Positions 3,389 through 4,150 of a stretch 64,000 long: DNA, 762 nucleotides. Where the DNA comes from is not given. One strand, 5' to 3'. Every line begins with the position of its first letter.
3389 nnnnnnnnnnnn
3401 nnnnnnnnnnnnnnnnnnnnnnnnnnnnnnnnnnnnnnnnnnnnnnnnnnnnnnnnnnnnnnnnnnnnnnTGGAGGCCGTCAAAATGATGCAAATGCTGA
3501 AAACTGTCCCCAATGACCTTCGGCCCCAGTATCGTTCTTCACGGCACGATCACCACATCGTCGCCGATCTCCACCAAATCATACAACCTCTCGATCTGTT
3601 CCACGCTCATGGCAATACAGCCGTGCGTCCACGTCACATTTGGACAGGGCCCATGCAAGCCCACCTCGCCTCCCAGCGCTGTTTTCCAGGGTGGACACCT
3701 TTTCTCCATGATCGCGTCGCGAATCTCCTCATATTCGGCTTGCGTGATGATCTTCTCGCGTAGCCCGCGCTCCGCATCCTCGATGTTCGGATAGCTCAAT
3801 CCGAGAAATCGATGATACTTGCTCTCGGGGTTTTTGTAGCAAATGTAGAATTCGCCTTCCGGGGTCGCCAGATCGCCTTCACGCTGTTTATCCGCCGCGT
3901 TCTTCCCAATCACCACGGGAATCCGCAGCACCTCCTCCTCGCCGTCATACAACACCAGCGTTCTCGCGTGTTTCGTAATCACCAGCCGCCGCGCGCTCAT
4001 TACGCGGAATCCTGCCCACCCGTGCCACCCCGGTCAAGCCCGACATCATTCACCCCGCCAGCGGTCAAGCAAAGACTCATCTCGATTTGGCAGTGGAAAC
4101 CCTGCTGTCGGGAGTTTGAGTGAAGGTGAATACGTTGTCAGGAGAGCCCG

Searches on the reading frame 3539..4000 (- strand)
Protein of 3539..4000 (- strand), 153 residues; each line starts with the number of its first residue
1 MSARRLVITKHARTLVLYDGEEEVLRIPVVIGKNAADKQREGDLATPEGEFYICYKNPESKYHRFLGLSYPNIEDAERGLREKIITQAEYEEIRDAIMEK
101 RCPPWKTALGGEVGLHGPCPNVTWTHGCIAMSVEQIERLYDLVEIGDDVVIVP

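Call 52: search_protein_families(library=pfam, proteins=[window:3539-4000:-], max_evalue=0.0001)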
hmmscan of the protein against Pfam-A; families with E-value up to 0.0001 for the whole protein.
window:3539-4000:- (153 aa): 1 family
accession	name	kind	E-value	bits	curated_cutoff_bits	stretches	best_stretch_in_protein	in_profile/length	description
PF03734.19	YkuD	-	8.7e-21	75.5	23.4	1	4-151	2-146/146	L,D-transpeptidase catalytic domain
